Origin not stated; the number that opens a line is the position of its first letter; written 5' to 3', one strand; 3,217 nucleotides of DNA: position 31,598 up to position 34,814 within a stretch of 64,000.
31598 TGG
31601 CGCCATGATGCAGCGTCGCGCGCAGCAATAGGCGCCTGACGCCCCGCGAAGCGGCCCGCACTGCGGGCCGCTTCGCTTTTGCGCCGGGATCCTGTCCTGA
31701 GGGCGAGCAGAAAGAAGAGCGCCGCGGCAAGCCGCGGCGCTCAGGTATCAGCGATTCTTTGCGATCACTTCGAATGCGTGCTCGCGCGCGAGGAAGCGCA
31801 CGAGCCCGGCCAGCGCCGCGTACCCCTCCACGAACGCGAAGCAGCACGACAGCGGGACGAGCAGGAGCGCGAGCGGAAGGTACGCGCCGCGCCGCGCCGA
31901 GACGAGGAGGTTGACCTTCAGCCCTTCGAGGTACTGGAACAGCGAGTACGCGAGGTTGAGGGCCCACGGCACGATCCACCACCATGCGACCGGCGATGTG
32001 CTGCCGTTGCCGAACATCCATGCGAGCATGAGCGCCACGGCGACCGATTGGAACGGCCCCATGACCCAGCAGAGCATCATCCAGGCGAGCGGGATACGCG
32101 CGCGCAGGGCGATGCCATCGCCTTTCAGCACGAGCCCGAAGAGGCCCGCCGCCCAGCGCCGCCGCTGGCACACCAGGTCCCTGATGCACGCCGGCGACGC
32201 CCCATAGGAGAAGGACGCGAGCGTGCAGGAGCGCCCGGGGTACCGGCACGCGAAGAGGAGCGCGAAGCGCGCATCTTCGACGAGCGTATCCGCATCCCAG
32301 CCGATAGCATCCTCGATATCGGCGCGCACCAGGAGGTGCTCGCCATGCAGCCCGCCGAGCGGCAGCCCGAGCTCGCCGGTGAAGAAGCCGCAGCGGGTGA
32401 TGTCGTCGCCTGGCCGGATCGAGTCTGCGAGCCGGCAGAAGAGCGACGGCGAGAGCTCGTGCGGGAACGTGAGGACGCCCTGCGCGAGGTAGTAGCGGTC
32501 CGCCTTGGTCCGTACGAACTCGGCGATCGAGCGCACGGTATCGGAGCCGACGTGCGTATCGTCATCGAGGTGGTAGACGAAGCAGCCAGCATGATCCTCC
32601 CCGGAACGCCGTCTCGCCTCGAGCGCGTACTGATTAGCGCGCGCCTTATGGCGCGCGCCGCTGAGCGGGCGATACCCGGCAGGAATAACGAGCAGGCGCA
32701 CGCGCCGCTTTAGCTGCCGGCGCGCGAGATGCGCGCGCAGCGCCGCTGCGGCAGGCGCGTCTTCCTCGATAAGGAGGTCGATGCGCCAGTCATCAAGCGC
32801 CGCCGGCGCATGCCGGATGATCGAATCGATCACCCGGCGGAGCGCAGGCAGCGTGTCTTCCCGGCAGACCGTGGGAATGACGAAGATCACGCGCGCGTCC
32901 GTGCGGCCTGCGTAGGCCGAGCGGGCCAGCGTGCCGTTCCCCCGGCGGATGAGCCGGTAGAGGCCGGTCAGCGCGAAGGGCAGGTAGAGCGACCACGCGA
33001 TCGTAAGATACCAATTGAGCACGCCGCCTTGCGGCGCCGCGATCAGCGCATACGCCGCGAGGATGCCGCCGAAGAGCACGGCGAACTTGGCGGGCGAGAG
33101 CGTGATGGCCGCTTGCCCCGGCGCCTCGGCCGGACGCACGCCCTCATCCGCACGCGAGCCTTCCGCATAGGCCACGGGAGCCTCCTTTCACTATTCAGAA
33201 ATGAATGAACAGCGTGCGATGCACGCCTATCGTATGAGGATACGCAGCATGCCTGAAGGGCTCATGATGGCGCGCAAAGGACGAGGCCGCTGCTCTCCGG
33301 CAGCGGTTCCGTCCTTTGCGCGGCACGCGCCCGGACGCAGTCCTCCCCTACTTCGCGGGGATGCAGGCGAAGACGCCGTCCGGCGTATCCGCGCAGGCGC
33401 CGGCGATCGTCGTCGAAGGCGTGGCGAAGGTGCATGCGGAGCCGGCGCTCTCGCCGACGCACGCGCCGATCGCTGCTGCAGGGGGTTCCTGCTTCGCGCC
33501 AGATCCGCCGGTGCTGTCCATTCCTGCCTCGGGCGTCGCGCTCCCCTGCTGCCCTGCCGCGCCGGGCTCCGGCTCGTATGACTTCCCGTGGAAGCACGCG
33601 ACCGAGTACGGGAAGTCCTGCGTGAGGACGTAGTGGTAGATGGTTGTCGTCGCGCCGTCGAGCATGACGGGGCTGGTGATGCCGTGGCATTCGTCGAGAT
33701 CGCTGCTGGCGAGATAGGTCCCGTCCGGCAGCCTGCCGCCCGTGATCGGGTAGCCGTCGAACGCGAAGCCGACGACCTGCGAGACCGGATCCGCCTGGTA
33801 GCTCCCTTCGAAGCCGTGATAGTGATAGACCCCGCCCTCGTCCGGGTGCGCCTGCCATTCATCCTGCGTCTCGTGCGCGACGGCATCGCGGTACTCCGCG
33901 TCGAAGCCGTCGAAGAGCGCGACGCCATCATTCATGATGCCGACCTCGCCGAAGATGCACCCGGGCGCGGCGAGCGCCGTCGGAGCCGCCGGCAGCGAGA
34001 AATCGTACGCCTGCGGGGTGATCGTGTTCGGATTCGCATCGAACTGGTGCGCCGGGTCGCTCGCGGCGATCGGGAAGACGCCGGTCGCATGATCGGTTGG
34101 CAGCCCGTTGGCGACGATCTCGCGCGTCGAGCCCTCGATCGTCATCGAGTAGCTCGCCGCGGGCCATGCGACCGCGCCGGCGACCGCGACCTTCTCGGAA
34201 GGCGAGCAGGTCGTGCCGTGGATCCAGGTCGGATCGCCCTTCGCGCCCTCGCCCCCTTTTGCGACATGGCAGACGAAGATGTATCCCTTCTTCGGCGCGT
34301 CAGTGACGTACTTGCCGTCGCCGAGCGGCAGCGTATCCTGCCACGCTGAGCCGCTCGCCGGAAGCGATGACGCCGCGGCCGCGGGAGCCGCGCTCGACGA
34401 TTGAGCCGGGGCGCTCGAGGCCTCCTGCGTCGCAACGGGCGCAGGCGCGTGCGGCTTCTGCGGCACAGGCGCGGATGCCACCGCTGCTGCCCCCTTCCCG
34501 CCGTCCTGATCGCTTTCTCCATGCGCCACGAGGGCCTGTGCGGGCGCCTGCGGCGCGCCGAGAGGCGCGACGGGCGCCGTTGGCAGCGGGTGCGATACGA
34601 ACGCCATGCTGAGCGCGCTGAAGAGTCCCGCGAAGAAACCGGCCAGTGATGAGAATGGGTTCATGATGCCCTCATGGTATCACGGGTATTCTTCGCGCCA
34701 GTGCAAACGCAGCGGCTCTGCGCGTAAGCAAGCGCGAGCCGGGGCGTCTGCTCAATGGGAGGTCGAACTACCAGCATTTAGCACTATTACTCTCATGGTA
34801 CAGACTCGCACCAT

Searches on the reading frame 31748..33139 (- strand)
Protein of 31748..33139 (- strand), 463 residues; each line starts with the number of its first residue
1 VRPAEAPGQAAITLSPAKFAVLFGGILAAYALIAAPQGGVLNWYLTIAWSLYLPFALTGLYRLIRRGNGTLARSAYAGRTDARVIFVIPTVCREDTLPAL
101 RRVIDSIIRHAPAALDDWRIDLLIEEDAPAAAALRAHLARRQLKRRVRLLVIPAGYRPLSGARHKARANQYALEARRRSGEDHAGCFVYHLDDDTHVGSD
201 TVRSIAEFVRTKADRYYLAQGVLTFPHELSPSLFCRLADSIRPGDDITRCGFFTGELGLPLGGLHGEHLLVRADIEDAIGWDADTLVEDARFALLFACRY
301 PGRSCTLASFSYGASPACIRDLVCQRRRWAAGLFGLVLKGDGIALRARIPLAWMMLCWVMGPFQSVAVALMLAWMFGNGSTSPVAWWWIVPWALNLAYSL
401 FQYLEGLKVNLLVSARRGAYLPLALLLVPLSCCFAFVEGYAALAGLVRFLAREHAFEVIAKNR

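Call 58: search_protein_families(library=pfam, proteins=[window:31748-33139:-], max_evalue=0.0001)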
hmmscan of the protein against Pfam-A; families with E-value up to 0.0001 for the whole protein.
window:31748-33139:- (463 aa): 1 family
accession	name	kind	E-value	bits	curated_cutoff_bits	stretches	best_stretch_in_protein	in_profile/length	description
PF13632.12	Glyco_trans_2_3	-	1.1e-19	71.5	27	1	187-397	1-195/198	Glycosyl transferase family group 2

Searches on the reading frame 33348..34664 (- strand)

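Call 58: search_protein_families(library=pfam, proteins=[window:33348-34664:-], max_evalue=0.0001)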
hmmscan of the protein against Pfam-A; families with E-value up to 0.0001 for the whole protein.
window:33348-34664:- (438 aa): 1 family
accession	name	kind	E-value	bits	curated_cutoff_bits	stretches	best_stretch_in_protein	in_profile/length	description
PF14240.11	YHYH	-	6.2e-17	62.6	25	2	222-310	2-109/193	YHYH protein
